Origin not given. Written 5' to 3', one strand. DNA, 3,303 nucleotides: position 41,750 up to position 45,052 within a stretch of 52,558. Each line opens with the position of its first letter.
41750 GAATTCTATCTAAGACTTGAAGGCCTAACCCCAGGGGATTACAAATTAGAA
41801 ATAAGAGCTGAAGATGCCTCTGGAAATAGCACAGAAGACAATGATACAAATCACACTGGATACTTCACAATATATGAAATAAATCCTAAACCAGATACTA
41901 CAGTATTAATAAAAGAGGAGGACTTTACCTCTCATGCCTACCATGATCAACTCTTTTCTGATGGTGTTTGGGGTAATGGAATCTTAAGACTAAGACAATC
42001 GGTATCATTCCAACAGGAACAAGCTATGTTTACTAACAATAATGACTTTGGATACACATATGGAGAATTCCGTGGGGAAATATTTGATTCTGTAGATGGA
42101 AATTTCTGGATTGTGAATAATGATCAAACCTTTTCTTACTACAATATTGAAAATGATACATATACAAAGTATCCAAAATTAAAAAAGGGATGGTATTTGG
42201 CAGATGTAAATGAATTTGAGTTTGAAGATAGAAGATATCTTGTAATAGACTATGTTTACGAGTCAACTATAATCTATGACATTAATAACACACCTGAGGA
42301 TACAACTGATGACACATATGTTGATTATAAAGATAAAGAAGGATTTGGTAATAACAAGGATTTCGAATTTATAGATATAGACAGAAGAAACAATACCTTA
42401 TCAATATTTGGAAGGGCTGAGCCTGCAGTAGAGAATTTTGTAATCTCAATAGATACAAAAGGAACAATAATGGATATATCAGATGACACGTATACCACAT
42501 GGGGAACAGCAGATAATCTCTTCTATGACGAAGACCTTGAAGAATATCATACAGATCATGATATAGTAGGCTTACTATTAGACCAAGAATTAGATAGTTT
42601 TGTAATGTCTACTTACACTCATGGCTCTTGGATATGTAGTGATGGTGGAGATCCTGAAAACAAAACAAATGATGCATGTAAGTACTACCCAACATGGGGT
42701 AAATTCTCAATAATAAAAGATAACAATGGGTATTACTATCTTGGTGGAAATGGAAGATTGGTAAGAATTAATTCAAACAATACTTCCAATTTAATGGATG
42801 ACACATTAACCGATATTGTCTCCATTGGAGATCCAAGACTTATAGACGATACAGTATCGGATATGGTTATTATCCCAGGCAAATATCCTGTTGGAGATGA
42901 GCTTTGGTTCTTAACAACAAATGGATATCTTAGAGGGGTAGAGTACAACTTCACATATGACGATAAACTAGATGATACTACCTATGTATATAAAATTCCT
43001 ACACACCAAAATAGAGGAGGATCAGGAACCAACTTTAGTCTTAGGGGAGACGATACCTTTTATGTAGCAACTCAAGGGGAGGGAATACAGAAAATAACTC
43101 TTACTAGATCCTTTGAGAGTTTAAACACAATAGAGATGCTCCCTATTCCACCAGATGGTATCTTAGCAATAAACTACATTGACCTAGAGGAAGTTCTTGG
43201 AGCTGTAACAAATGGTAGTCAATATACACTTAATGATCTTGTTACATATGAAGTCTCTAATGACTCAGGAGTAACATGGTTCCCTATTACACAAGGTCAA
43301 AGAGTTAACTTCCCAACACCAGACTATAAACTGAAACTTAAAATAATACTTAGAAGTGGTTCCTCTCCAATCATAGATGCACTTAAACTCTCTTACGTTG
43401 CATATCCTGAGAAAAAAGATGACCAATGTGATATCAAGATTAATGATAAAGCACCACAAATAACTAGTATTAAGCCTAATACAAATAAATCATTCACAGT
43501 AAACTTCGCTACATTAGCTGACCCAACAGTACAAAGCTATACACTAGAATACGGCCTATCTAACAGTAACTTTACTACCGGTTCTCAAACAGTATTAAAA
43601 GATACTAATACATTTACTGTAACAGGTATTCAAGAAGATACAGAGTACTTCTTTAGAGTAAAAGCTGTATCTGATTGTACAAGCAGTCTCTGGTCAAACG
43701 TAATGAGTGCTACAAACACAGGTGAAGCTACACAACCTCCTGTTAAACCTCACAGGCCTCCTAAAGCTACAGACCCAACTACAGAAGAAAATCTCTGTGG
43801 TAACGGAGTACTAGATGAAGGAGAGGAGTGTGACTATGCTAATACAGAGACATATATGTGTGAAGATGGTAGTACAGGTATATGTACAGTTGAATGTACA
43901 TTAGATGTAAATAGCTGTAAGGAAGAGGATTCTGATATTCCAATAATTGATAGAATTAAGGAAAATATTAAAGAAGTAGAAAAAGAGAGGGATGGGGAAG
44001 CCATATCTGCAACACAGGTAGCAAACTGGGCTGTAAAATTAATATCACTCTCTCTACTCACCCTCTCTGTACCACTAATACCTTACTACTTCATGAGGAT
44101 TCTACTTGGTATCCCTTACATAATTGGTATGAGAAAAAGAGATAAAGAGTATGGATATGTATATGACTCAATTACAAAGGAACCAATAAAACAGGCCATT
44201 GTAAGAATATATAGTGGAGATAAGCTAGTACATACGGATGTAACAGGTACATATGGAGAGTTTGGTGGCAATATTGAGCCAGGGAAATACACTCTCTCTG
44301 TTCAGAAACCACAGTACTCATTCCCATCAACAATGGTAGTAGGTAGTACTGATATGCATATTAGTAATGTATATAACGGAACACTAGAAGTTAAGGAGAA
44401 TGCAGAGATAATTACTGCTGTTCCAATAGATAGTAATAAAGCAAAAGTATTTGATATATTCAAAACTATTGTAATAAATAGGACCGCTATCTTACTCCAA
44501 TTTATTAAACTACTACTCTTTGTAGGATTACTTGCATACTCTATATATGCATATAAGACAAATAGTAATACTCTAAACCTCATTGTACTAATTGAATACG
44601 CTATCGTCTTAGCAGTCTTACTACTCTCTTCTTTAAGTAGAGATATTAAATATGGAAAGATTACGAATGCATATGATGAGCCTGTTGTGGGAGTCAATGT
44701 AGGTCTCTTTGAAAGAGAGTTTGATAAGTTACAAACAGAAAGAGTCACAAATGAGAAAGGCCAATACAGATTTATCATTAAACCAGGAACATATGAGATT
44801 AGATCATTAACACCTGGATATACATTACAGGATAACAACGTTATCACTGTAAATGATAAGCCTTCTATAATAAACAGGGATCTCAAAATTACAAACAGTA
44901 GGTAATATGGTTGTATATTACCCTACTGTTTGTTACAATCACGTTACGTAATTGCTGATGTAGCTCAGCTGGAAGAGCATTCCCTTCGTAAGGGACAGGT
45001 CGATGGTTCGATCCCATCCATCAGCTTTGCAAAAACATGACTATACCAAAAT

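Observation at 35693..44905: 3070-aa multi-lectin giant surface protein flanked by tRNA-Gly and tRNA-Thr: candidate host-attachment machine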

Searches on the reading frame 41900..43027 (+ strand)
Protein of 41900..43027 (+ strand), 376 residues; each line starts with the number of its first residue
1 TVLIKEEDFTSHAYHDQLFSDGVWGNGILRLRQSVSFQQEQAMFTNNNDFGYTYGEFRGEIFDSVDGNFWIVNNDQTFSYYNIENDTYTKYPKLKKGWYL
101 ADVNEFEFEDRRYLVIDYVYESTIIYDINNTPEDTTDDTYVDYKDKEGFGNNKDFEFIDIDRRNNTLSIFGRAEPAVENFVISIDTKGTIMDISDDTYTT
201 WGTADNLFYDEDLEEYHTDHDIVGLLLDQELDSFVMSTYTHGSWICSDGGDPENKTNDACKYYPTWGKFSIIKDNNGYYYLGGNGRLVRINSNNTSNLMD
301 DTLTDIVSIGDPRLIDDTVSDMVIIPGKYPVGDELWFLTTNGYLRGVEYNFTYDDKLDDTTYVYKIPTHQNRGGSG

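Call 13: search_protein_families(library=pfam, proteins=[window:41900-43027:+], max_evalue=5)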
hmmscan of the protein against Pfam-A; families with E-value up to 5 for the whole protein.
window:41900-43027:+ (376 aa): 2 families
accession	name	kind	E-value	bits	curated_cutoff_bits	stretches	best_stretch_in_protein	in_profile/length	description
PF03893.22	Lipase3_N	-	0.21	12.1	22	0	98-142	35-75/76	Lipase 3 N-terminal region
PF12106.13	Colicin_E5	-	1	10.1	25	1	152-202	38-84/88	Colicin E5 ribonuclease domain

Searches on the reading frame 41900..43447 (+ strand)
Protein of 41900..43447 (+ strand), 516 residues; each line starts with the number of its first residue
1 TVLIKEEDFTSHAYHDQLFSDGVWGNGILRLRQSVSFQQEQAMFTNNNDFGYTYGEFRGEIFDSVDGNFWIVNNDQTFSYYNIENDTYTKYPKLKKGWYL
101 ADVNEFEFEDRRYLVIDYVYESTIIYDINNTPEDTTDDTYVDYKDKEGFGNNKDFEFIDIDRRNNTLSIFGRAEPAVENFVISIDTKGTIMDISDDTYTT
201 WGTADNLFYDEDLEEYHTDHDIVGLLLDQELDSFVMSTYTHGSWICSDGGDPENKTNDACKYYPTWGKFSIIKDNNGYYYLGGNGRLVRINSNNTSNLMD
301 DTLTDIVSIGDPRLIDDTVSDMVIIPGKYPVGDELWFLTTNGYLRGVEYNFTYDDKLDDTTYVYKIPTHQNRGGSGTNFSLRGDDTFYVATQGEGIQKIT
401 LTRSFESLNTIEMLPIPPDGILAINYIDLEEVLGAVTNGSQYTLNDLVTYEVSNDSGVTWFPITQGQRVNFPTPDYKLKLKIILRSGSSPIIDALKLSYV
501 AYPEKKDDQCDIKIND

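Call 40: search_protein_families(library=ncbifam, proteins=[window:41900-43447:+], max_evalue=10)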
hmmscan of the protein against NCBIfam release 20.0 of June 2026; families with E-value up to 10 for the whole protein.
window:41900-43447:+ (516 aa): 1 family
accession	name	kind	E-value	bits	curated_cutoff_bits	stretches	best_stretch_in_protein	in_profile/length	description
NF058608.1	CwrA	equivalog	0.036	14.6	75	1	76-114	19-57/68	cell wall inhibition responsive protein CwrA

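Call 43: predict_structure(alignment_id=A1)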
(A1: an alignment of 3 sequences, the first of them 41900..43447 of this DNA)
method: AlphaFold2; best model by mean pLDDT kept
length: 516 residues; sequences in the alignment: 3
mean_pLDDT: 42.4   pTM: 0.42
mean pLDDT of the five models: 42.4, 41.9, 38.0, 37.1, 34.8
residues with pLDDT >= 90: 0; 70-90: 13; 50-70: 119; < 50: 384
segments of 3 or more residues with pLDDT < 50: 1-33, 45-58, 131-317, 326-332, 349-361, 367-383, 405-516
pLDDT, mean of each block of 10 residues (from residue 1): 28 30 32 54 47 45 67 68 70 61 61 63 60 39 36 39 38 33 27 25 27 31 28 30 37 41 38 37 42 33 40 47 47 56 56 36 50 39 57 61 46 36 36 30 36 42 42 42 38 38 34 24
secondary structure, 60 per line:
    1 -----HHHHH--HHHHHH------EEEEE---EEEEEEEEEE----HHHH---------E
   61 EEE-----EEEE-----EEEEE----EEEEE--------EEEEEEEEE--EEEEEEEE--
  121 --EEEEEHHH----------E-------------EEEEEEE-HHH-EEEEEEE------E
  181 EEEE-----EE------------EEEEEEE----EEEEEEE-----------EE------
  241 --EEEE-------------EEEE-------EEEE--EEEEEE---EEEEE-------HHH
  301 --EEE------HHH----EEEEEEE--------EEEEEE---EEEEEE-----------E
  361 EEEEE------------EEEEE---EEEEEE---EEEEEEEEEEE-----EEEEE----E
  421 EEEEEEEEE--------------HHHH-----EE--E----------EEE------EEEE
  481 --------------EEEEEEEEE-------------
elements in order: H6-10 H13-18 E25-29 E33-42 H47-50 E60-63 E69-72 E78-82 E87-91 E100-108 E111-118 E123-127 E155-161 E167-173 E180-184 E204-210 E215-221 E243-246 E260-263 E271-274 E277-282 E286-290 E303-305 E319-325 E334-339 E343-348 E360-365 E378-382 E386-391 E395-405 E411-415 E420-429 H444-447 E468-470 E477-480 E495-503

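Call 58: fold_search(model_id=the predicted structure, library=pdb)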
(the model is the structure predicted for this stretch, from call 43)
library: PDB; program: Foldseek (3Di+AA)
matches with E <= 10: 1636; with E <= 0.001: 283
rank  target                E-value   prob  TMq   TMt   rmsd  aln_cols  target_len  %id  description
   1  5m5r_A                4.2e-07  1.00  0.24  0.31  15.0       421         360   10  Clathrin heavy chain N-terminal domain bound to beta2 adaptin clathrin box motif (released 2016-11-09)
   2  1utc_A                4.7e-07  1.00  0.26  0.35  12.1       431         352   10  Clathrin terminal domain complexed with TLPWDLWTT (released 2004-02-25)
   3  9f8t_A                4.7e-07  1.00  0.24  0.31  14.4       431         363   10  Clathrin terminal domain complexed with C-terminus of AAK1L (released 2025-05-21)
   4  6qnp_A                1.3e-06  1.00  0.27  0.34  12.1       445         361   11  CLATHRIN HEAVY CHAIN N-TERMINAL DOMAIN BOUND TO GTSE1 LIDL MOTIF (released 2019-08-28)
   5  6qnn_A                1.7e-06  1.00  0.24  0.32  14.8       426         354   10  CLATHRIN HEAVY CHAIN N-TERMINAL DOMAIN BOUND TO GTSE1 LIDL MOTIF (released 2019-08-28)
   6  9c0z                  2.2e-06  1.00  0.24  0.32  14.3       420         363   10  Clathrin terminal domain complexed with pitstop 2d (released 2024-06-26)
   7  8hme_D                2.8e-06  1.00  0.19  0.11  22.9       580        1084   10  head module state 1 of Tetrahymena IFT-A (released 2023-06-14)
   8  3v9f_A                3.0e-06  1.00  0.24  0.18  17.6       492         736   14  Crystal Structure of the extracellular domain of the putative hybrid two component system BT3049 from B. thetaiotaomic (released 2012-03-14)
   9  5ods_C                4.4e-06  1.00  0.26  0.25  11.9       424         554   10  Structure of a phosphoprotein-protein complex (released 2018-03-14)
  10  5ods_B                4.9e-06  1.00  0.25  0.23  12.8       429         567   10  Structure of a phosphoprotein-protein complex (released 2018-03-14)
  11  5ods_D                4.9e-06  1.00  0.25  0.23  12.6       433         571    9  Structure of a phosphoprotein-protein complex (released 2018-03-14)
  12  5ods_A                5.1e-06  1.00  0.25  0.23  12.8       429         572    9  Structure of a phosphoprotein-protein complex (released 2018-03-14)
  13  1utc_B                6.5e-06  1.00  0.34  0.46  10.8       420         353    8  Clathrin terminal domain complexed with TLPWDLWTT (released 2004-02-25)
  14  9r9b_A                8.7e-06  1.00  0.26  0.24  14.5       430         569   11  Crystal structure of clathrin heavy chain in complex with a peptidomimetic inhibitor of the TACC3 interaction (released 2026-04-08)
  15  4a2l_D                8.7e-06  1.00  0.30  0.22  18.5       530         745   12  Structure of the periplasmic domain of the heparin and heparan sulphate sensing hybrid two component system BT4663 in  (released 2012-05-02)
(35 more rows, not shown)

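Call 62: search_solved_structures(query=A5, max_evalue=1, show_alignments=2)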
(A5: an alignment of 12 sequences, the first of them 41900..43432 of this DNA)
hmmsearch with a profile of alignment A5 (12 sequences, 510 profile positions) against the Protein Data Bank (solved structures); distinct sequences matched with E-value up to 1: 2.
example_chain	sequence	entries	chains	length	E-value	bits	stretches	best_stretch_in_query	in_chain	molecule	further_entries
5m11_A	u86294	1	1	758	0.0063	18.4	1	235-292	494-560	Immunoreactive 84kD antigen PG93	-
4l4q_A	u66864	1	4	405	0.69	11.6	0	171-203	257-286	S-adenosylmethionine synthase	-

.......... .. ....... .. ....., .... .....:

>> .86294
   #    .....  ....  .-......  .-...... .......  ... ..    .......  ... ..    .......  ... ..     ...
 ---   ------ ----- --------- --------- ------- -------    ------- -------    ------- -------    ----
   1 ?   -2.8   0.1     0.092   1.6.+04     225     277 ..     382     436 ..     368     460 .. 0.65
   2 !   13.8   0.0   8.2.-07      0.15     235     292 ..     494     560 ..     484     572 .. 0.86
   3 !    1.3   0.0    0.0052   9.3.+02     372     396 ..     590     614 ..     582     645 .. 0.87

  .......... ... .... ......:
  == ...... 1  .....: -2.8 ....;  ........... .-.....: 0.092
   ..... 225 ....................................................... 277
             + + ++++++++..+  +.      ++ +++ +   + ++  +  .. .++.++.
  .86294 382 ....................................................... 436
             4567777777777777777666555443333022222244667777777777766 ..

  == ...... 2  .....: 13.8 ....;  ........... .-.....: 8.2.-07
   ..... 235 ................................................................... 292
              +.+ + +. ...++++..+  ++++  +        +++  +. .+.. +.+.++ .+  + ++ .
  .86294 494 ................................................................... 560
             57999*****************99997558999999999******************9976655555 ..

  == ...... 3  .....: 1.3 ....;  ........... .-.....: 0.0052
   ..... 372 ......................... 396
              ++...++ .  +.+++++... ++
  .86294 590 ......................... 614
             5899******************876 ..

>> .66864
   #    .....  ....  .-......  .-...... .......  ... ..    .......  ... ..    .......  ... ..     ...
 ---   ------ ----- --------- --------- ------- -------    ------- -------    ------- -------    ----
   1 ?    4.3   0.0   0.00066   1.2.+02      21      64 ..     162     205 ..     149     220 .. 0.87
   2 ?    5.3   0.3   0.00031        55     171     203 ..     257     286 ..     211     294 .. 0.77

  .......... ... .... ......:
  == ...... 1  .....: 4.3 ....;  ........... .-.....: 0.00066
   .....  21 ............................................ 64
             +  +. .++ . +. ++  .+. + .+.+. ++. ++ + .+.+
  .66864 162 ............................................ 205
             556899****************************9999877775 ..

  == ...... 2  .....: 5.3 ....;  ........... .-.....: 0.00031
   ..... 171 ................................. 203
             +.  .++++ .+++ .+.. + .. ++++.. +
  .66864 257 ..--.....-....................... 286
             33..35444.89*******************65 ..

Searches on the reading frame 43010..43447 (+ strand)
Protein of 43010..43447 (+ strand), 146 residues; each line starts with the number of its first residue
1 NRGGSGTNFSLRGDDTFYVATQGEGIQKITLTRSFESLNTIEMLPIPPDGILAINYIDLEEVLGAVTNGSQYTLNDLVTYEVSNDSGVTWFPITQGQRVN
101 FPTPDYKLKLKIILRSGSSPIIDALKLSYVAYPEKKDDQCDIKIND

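Call 13: search_protein_families(library=pfam, proteins=[window:43010-43447:+], max_evalue=5)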
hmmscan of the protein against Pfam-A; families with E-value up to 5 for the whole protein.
window:43010-43447:+ (146 aa): 0 families

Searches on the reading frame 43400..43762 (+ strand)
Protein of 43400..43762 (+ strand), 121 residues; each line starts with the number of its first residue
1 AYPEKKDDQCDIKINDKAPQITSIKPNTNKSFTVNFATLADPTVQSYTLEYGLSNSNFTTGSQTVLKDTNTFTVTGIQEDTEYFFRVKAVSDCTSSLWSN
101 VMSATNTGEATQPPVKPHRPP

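Call 91: search_protein_families(library=pfam, proteins=[window:43400-43762:+], max_evalue=0.01)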
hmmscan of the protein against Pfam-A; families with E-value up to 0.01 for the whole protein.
window:43400-43762:+ (121 aa): 5 families
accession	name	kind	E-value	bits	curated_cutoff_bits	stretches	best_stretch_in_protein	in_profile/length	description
PF00041.27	fn3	-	3.5e-11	43.6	25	1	18-103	2-82/84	Fibronectin type III domain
PF16656.11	Pur_ac_phosph_N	-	3.5e-06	27.9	30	1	28-105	11-92/93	Purple acid Phosphatase, N-terminal domain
PF25814.1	fn3_SORL1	-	0.0014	19.1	27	1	18-91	2-73/90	SORL1-like, fn3 domain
PF25059.1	FN3_DSCAM-DSCAML_C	-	0.0016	19.2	39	1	43-113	19-89/89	DSCAM/DSCAML C-terminal Fn3-like domain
PF05481.17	Myco_19_kDa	-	0.0028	18.4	23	1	7-79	30-96/117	Mycobacterium 19 kDa lipoprotein antigen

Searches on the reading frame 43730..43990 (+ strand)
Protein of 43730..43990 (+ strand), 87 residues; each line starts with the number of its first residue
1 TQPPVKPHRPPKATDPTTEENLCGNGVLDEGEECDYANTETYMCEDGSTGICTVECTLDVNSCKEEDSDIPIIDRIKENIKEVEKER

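Call 40: search_protein_families(library=ncbifam, proteins=[window:43730-43990:+], max_evalue=10)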
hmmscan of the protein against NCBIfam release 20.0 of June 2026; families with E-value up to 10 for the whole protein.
window:43730-43990:+ (87 aa): 1 family
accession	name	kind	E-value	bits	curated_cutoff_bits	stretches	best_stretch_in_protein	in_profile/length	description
TIGR02232.1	myxo_disulf_rpt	repeat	0.031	14.1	20.8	1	21-55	2-33/38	cysteine-rich acidic repeat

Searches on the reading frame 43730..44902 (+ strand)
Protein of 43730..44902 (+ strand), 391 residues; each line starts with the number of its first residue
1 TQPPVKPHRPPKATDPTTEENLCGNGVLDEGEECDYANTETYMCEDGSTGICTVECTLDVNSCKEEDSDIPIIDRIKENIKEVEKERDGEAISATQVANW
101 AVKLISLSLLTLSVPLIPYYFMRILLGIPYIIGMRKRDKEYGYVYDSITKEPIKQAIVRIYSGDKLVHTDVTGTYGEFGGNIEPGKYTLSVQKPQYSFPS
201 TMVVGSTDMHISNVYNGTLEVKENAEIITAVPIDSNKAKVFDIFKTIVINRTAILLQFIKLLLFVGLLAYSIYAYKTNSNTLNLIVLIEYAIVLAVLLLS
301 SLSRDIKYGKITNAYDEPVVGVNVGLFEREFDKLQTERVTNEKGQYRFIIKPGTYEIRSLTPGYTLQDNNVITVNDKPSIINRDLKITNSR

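Call 13: search_protein_families(library=pfam, proteins=[window:43730-44902:+], max_evalue=5)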
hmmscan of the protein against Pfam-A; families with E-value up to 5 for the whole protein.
window:43730-44902:+ (391 aa): 8 families
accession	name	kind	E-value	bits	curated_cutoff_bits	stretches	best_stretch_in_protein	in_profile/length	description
PF13620.12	CarboxypepD_reg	-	1.5e-16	60.9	32.3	2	309-376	4-71/82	Carboxypeptidase regulatory-like domain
PF17210.9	SdrD_B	-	2.4e-09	37.8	29.7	2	311-366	16-72/112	SdrD B-like domain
PF13715.12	CarbopepD_reg_2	-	3.9e-09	36.8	32.2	2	309-381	3-72/88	CarboxypepD_reg-like domain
PF07210.18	DUF1416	-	3.1e-07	30.7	23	1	308-371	23-83/97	Protein of unknown function (DUF1416)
PF23194.1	NOMO_5th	-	0.0024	18.7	27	1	166-194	33-59/89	NOMO fifth transthyretin-like domain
PF23185.1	CFAP43_N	-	0.081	12.5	27.1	1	244-294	216-266/300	CFAP43 N-terminal domain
PF08308.17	PEGA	-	0.086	13.2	20.8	0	182-197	32-47/71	PEGA domain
PF08400.16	phage_tail_N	-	0.18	12.3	26.6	0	338-382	41-87/134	Prophage tail fibre N-terminal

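Call 28: find_homologous_proteins(query=window:43760-44902:+, max_evalue=0.001)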
Query window:43760-44902:+ (381 aa): 2 proteins with E <= 0.001 among 5564 candidates.
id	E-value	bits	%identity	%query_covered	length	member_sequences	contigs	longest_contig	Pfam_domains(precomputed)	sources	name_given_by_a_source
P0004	6.8e-128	445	92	59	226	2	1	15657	PF13715.13,PF07210.19,PF13620.13,PF22904.4,PF17210.10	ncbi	ncbi:MAG: carboxypeptidase-like regulatory domain-containing protein, partial [Candidatus Dojkabacte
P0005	3.0e-12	64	29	54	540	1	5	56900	PF13620.13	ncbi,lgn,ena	-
